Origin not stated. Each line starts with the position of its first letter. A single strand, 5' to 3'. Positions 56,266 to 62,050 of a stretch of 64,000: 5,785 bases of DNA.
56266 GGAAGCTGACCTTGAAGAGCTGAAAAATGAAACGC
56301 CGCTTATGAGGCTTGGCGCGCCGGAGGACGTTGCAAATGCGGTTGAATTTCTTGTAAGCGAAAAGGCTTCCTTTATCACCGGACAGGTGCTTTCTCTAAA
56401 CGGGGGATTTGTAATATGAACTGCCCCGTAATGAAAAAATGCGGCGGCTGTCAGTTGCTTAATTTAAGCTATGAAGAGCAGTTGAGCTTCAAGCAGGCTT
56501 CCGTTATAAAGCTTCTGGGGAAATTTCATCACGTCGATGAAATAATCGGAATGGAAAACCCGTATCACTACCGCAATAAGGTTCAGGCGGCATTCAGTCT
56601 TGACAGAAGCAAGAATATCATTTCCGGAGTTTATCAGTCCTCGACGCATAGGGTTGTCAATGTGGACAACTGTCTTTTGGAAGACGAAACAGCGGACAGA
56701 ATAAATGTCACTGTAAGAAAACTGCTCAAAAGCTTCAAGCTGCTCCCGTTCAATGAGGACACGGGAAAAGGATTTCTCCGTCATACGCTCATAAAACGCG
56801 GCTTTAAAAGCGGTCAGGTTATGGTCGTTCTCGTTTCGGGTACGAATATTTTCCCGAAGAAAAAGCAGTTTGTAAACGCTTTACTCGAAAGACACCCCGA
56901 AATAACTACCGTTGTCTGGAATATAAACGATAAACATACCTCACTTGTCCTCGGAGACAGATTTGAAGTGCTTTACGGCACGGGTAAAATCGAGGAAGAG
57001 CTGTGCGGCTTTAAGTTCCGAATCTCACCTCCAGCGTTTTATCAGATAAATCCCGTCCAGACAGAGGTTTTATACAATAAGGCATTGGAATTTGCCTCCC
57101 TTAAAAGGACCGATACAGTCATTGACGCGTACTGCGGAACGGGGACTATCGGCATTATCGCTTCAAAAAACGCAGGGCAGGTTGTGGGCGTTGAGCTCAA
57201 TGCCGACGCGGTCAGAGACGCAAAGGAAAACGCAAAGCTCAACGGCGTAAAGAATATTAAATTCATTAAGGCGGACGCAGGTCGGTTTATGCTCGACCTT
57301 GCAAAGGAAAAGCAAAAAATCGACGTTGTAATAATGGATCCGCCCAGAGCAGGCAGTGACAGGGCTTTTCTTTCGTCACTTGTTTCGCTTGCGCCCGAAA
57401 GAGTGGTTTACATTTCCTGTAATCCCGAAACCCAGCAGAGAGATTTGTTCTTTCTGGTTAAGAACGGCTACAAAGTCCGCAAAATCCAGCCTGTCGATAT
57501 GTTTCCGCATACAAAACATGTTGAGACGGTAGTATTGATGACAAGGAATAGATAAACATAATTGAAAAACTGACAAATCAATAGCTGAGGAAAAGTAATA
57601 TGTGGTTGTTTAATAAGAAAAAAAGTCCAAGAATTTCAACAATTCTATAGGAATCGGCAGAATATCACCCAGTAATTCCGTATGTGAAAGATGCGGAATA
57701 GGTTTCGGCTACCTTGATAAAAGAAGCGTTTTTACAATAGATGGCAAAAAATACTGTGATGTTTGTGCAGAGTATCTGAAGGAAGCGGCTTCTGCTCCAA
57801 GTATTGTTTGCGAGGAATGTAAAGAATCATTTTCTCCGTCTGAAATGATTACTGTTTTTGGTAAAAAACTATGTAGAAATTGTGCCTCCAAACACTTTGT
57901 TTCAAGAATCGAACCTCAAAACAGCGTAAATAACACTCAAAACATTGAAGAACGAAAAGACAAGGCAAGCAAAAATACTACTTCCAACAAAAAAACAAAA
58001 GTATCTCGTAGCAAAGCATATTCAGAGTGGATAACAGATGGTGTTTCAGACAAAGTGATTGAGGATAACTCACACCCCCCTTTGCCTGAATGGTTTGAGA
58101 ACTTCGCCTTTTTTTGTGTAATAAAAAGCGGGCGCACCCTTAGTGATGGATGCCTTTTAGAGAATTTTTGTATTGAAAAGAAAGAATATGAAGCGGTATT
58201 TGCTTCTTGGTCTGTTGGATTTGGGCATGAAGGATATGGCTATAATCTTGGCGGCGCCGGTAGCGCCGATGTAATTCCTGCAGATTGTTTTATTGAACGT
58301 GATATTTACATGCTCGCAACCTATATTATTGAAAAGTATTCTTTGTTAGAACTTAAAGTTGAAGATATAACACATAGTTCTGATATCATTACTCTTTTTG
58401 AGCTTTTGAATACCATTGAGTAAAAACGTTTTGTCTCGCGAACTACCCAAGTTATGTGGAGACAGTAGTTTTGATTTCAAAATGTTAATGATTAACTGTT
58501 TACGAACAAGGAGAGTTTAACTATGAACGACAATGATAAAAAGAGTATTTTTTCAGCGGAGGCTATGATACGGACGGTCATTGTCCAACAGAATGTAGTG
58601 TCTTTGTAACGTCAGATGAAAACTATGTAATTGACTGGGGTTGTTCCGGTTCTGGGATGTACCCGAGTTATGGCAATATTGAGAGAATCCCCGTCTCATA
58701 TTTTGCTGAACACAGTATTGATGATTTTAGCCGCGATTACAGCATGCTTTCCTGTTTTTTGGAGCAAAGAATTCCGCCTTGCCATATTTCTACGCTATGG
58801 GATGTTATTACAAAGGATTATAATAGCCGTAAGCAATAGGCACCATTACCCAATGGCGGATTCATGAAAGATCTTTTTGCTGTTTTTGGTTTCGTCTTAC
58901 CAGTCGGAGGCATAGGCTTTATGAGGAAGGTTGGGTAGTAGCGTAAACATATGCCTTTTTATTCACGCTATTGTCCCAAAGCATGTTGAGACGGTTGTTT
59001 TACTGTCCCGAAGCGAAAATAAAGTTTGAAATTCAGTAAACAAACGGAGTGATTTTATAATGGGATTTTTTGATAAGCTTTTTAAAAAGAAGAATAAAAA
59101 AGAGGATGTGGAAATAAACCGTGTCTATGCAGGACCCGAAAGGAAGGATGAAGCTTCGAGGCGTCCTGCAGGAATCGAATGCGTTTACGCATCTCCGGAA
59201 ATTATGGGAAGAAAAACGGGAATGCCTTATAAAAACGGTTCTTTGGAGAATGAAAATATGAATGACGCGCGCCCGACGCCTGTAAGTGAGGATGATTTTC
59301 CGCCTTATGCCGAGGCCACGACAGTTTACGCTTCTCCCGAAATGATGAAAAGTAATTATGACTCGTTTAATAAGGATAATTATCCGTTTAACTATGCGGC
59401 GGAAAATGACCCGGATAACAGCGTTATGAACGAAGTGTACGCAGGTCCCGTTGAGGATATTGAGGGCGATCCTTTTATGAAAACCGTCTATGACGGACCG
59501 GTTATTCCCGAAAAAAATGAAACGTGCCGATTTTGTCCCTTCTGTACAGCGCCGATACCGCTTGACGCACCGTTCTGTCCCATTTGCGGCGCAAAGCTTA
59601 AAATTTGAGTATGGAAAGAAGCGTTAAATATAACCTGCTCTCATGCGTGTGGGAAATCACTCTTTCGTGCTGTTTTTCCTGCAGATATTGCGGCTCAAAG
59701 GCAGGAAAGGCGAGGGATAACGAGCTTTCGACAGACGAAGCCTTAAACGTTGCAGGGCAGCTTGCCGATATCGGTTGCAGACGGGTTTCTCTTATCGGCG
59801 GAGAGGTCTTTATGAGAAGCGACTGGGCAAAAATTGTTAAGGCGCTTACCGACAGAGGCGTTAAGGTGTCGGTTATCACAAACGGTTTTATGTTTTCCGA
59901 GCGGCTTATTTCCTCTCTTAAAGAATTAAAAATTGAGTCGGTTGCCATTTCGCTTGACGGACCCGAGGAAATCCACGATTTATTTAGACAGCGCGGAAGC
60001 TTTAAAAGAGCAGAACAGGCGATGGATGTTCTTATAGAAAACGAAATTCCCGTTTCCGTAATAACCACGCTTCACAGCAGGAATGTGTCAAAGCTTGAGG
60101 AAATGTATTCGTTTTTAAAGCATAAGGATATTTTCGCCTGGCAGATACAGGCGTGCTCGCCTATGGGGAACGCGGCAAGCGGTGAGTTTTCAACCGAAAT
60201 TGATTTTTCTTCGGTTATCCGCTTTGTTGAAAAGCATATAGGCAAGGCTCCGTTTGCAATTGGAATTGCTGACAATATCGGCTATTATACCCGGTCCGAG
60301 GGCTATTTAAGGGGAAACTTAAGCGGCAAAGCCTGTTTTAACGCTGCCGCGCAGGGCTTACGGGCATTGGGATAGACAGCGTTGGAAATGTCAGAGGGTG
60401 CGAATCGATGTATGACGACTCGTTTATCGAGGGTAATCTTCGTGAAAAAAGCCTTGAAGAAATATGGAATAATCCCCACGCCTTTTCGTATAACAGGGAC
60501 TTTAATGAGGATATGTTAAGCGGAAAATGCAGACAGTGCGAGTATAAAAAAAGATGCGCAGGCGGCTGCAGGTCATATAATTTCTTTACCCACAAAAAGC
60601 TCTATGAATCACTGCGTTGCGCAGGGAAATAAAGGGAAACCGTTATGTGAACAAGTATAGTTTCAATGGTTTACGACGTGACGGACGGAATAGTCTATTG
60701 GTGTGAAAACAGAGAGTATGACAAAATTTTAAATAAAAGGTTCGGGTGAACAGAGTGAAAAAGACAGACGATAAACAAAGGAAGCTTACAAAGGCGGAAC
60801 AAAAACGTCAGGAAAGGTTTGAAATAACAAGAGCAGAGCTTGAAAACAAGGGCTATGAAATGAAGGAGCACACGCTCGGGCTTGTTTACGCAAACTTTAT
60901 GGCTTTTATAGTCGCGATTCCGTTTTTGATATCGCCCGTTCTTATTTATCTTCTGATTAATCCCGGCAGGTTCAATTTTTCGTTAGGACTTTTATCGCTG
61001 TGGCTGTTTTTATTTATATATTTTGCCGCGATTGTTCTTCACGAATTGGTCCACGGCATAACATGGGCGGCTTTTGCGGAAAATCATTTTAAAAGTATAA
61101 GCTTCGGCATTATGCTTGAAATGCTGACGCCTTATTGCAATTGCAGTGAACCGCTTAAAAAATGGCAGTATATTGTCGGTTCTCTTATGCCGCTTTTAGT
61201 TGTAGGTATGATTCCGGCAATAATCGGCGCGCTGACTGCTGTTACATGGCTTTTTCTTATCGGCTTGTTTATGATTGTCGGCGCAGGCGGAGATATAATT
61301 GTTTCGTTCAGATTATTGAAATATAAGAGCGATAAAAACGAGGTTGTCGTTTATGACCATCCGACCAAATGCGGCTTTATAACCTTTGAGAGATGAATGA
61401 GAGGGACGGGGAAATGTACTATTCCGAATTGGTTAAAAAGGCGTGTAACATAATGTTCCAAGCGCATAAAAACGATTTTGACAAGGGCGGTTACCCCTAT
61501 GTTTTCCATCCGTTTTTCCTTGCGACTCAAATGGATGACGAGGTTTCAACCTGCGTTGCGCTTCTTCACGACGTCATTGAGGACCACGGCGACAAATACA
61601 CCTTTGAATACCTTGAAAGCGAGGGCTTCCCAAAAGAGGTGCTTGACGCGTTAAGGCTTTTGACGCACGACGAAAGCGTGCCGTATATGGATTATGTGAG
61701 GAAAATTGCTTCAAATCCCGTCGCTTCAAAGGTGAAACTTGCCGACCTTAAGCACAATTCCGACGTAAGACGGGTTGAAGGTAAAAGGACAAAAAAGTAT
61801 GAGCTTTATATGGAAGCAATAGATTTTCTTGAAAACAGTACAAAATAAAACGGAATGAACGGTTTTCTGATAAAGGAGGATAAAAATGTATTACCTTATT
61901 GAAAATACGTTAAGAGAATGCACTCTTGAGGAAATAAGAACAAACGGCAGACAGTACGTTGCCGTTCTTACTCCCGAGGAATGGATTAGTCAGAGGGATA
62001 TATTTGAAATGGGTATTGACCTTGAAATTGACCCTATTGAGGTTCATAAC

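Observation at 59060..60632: Radical SAM/SPASM enzyme translationally coupled to a five-fold VYAGP-repeat zinc-ribbon protein: possible peptide-modification (RiPP-like) pair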

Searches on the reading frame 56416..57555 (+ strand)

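Call 5: search_protein_families(library=ncbifam, max_evalue=0.01, proteins=[window:56416-57555:+])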
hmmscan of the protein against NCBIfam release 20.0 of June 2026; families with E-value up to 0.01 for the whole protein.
window:56416-57555:+ (379 aa): 65 families (the best 25 are shown)
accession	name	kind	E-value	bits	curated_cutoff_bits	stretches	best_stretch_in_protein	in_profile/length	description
TIGR00479.1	rumA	equivalog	7.2e-112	374.4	183.55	1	2-370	57-432/432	23S rRNA (uracil(1939)-C(5))-methyltransferase RlmD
NF009639.0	PRK13168.1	equivalog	3.1e-60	204.3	458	1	2-377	80-445/446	23S rRNA (uracil(1939)-C(5))-methyltransferase RlmD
NF002910.0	PRK03522.2-3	equivalog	2.1e-58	198.2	558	1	7-377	9-382/383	23S rRNA (uracil(747)-C(5))-methyltransferase RlmC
NF002909.0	PRK03522.2-1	equivalog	1.5e-53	182.3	553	1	7-377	9-373/374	23S rRNA (uracil(747)-C(5))-methyltransferase RlmC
TIGR02085.1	meth_trns_rumB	equivalog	2.1e-51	175.1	429.5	1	7-377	8-374/374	23S rRNA (uracil(747)-C(5))-methyltransferase RlmC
NF002913.0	PRK03522.2-6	equivalog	6.3e-29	101.4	537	2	66-271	8-215/342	23S rRNA (uracil(747)-C(5))-methyltransferase RlmC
TIGR02143.1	trmA_only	equivalog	2.5e-24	85.9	334.65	1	19-377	2-351/352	tRNA (uridine(54)-C5)-methyltransferase TrmA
TIGR03534.1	RF_mod_PrmC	equivalog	1.9e-14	53.8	199.1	1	194-310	53-165/253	peptide chain release factor N(5)-glutamine methyltransferase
NF011529.0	PRK14968.1-3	equivalog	6.4e-14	51.8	162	1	229-310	32-107/198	putative methyltransferase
NF053718.1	23SC1962Mtase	equivalog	5.5e-13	48.4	575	1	232-313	211-292/383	23S rRNA (cytosine(1962)-C(5))-methyltransferase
TIGR02469.1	CbiT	equivalog_domain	2.7e-09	37.3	78.3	1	224-308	12-95/124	precorrin-6Y C5,15-methyltransferase (decarboxylating) subunit CbiT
NF008823.0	PRK11873.1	subfamily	3e-09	36.8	263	1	224-306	70-151/272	arsenite methyltransferase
TIGR00537.1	hemK_rel_arch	hypoth_equivalog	3.1e-09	36.8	87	1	216-311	7-92/179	HemK2/MTQ2 family protein methyltransferase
TIGR00406.1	prmA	equivalog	1.2e-08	34.8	183.15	1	222-308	151-232/288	50S ribosomal protein L11 methyltransferase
TIGR00536.1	hemK_fam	subfamily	2e-08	33.7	115.5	1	214-310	96-191/286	HemK family protein methyltransferase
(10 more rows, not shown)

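Call 6: search_protein_families(library=pfam, max_evalue=0.01, proteins=[window:56416-57555:+])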
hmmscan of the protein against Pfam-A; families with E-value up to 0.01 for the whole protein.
window:56416-57555:+ (379 aa): 22 families
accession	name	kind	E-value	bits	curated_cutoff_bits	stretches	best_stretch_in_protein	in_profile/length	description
PF05958.17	tRNA_U5-meth_tr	-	2.7e-24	86.3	23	1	19-377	2-356/357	tRNA (Uracil-5-)-methyltransferase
PF13847.12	Methyltransf_31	-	2.1e-15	57.1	27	1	231-321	3-96/145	Methyltransferase domain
PF03602.21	Cons_hypoth95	-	1.2e-12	48.3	24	1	231-339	41-156/182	Conserved hypothetical protein 95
PF05175.20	MTS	-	5.9e-10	39.5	23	1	231-310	31-107/170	Methyltransferase small domain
PF13649.12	Methyltransf_25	-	3.2e-09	37.8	27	1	235-307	1-70/97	Methyltransferase domain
PF02475.24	TRM5-TYW2_MTfase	-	5.9e-09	36.5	28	1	230-329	35-130/164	TRM5/TYW2 methyltransferase domain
PF06325.19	PrmA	-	2.1e-08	34.4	22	1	223-306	154-231/296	Ribosomal protein L11 methyltransferase (PrmA)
PF09445.16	Methyltransf_15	-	2.3e-08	34.2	22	1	234-315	3-85/165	RNA cap guanine-N2 methyltransferase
PF01170.24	UPF0020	-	2.4e-07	31.1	22.3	1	225-310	22-130/197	RMKL-like, methyltransferase domain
PF02005.22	TRM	-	2.7e-06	27.3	27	1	230-325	48-142/376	N2,N2-dimethylguanosine tRNA methyltransferase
PF01555.25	N6_N4_Mtase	-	5.4e-06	27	26.7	1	227-271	177-221/221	DNA methylase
PF01209.24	Ubie_methyltran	-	2.1e-05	24.4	20.1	1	224-290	40-109/233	ubiE/COQ5 methyltransferase family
PF00398.26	RrnaAD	-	6.3e-05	22.6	24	1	216-300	15-99/263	Ribosomal RNA adenine dimethylase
PF09460.16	Saf-Nte_pilin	-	7e-05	23.3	25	1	233-289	64-117/144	Saf-pilin pilus formation protein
PF08241.18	Methyltransf_11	-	0.00012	23.1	21.2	1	240-306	5-65/95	Methyltransferase domain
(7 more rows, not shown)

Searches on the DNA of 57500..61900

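Call 78: search_rna_families(source=window, start=57500, end=61900, threshold=evalue, max_evalue=0.1)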
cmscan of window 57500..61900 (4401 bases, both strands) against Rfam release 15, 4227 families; matches with E-value up to 0.1: 1.
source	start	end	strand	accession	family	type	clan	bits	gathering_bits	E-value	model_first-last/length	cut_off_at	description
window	58646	58788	-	RF00628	RgsA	Gene; sRNA;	-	20.8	88.4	0.049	1-194/194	no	RgsA sRNA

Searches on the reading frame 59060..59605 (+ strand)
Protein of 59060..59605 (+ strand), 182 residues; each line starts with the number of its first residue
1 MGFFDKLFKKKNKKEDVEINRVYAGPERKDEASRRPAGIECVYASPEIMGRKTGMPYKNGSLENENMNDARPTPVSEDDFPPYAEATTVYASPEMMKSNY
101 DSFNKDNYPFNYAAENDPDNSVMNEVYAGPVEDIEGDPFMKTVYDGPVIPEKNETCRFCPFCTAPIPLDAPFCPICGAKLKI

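Call 5: search_protein_families(library=ncbifam, max_evalue=0.01, proteins=[window:59060-59605:+])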
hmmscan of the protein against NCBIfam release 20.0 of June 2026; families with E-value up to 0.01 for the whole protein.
seq(182 aa): 0 families

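Call 6: search_protein_families(library=pfam, max_evalue=0.01, proteins=[window:59060-59605:+])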
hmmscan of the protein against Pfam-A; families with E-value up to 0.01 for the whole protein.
seq(182 aa): 3 families
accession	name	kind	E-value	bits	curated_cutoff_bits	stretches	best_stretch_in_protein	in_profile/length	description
PF13240.11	Zn_Ribbon_1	-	5.5e-07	29.6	25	1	158-180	1-23/23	zinc-ribbon domain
PF12773.13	DZR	-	0.0004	20.9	27.3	1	159-181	1-23/45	Double zinc ribbon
PF13248.11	Zn_ribbon_3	-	0.0056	16.5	27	0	159-180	5-26/26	zinc-ribbon domain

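Call 7: find_homologous_proteins(query=window:59060-59605:+, max_evalue=0.001)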
Query seq(182 aa) (182 aa): 2 proteins with E <= 0.001 among 95 candidates.
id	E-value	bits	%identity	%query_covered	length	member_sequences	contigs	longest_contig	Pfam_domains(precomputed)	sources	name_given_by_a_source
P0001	1.4e-120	418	100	100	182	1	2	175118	PF13240.12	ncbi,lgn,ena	-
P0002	1.7e-44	170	48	100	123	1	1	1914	PF13240.12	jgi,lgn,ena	-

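Call 9: find_encoding_contigs(protein=P0001, flank=6000, max_places=3)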
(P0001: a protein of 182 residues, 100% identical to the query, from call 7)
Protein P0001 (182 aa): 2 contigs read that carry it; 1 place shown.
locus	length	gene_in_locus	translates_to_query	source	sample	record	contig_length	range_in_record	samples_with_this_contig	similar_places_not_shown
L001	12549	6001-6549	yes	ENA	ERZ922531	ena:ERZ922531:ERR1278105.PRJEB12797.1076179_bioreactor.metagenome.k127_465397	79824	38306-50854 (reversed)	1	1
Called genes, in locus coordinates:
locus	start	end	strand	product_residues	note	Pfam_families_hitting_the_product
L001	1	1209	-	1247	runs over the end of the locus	PF08447:PAS_3 (weak), PF00990:GGDEF, PF00563:EAL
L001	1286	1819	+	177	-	PF00210:Ferritin (weak), PF02915:Rubrerythrin, PF21349:RUBY_RBDX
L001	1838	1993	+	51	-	PF00301:Rubredoxin, PF21349:RUBY_RBDX (faint)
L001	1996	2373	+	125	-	PF01880:Desulfoferrodox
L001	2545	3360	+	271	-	PF00106:adh_short, PF08659:KR, PF13561:adh_short_C2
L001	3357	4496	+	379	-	PF05958:tRNA_U5-meth_tr, PF02475:TRM5-TYW2_MTfase, PF03602:Cons_hypoth95, PF05175:MTS, PF06325:PrmA, PF09445:Methyltransf_15, PF13649:Methyltransf_25, PF13847:Methyltransf_31, +4 more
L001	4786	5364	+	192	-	-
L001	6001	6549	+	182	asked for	PF13240:Zn_Ribbon_1 (weak)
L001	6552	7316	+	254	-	PF04055:Radical_SAM, PF13353:Fer4_12 (faint)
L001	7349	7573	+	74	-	PF13186:SPASM (weak)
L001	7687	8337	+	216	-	PF11667:DUF3267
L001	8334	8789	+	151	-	-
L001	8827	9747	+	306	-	PF01544:CorA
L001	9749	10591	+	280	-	PF02219:MTHFR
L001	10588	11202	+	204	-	PF02965:Met_synt_B12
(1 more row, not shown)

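Call 10: find_encoding_contigs(protein=P0002, flank=6000, max_places=3)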
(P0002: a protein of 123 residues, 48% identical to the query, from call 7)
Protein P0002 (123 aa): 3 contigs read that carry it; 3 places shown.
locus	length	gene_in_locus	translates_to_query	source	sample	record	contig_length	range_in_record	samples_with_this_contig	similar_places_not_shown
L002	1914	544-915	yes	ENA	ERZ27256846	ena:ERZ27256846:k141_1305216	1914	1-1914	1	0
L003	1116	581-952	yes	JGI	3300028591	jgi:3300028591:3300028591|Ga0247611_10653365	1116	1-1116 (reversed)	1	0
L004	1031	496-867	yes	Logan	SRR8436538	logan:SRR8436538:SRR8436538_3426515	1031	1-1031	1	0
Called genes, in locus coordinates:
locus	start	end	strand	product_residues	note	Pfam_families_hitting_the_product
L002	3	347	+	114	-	?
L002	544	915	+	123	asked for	PF13240:Zn_Ribbon_1 (weak)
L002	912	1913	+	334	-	?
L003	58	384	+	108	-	-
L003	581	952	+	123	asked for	PF13240:Zn_Ribbon_1 (weak)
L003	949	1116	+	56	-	?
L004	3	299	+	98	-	?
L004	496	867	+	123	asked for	PF13240:Zn_Ribbon_1 (weak)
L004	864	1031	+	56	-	?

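Call 77: predict_structure(protein=P0001)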
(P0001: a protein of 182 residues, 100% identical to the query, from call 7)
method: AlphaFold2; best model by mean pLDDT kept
length: 182 residues; sequences in the alignment: 1
mean_pLDDT: 50.6   pTM: 0.21
mean pLDDT of the five models: 50.6, 46.8, 46.5, 39.1, 31.3
residues with pLDDT >= 90: 0; 70-90: 23; 50-70: 35; < 50: 124
segments of 3 or more residues with pLDDT < 50: 12-18, 20-40, 42-69, 85-105, 107-117, 119-125, 127-153
pLDDT, mean of each block of 10 residues (from residue 1): 54 47 39 43 43 40 44 57 51 46 45 42 44 44 42 66 80 82 62
secondary structure, 60 per line:
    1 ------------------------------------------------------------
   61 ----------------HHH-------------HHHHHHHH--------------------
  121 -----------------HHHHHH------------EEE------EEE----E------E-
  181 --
elements in order: H93-100 H138-143 E156-158 E165-167

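Call 79: search_protein_families(library=padloc, max_evalue=0.001, proteins=[P0001])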
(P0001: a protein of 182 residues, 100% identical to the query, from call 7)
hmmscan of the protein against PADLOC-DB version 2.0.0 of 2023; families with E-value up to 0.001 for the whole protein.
P0001 (182 aa): 0 families

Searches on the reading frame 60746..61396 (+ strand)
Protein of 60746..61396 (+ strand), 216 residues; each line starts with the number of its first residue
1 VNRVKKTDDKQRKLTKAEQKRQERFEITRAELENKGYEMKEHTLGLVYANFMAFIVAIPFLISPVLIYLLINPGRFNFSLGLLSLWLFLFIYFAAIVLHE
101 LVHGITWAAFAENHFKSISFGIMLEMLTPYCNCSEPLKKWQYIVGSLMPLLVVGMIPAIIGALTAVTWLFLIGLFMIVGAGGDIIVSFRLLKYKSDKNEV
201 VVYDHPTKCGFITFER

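Call 5: search_protein_families(library=ncbifam, max_evalue=0.01, proteins=[window:60746-61396:+])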
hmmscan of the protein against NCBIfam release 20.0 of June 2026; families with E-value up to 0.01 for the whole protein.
window:60746-61396:+ (216 aa): 1 family
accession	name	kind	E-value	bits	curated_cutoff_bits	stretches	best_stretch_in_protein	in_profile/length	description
NF058609.1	RiPP_HExxH_LiaK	equivalog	0.00057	19.6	225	1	22-114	26-120/246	YydH/LiaK family epipeptide maturation metalloprotease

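Call 6: search_protein_families(library=pfam, max_evalue=0.01, proteins=[window:60746-61396:+])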
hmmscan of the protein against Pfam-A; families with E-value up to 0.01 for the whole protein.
window:60746-61396:+ (216 aa): 1 family
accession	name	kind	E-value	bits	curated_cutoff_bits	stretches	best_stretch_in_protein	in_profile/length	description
PF11667.14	DUF3267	-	2.5e-24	86.2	27.1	1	93-196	2-106/108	Putative zincin peptidase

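Call 79: search_protein_families(library=padloc, max_evalue=0.001, proteins=[window:60746-61396:+])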
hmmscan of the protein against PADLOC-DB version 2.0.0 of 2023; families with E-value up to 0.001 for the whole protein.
window:60746-61396:+ (216 aa): 1 family
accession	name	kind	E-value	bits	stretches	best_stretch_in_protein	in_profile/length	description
PDLC01605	Csx27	-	0.00021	19.8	1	7-112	92-202/206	CAS-VI-B; associated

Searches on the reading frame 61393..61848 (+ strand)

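Call 5: search_protein_families(library=ncbifam, max_evalue=0.01, proteins=[window:61393-61848:+])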
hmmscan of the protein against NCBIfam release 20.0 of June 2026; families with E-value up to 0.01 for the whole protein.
window:61393-61848:+ (151 aa): 2 families
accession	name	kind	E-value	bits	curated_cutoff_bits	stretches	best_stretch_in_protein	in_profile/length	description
TIGR00691.1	spoT_relA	subfamily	3e-08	32.5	499.2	1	19-88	3-73/687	RelA/SpoT family protein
NF008303.0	PRK11092.1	equivalog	0.00018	19.9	947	1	12-75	21-86/702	bifunctional GTP diphosphokinase/guanosine-3',5'-bis pyrophosphate 3'-pyrophosphohydrolase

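Call 6: search_protein_families(library=pfam, max_evalue=0.01, proteins=[window:61393-61848:+])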
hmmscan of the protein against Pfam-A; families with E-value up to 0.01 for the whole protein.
window:61393-61848:+ (151 aa): 1 family
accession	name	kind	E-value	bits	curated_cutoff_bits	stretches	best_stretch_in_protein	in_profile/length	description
PF01966.28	HD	-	0.0046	17.7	22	1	46-120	21-113/116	HD domain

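Call 79: search_protein_families(library=padloc, max_evalue=0.001, proteins=[window:61393-61848:+])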
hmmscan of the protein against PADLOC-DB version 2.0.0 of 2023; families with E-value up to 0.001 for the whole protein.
window:61393-61848:+ (151 aa): 0 families
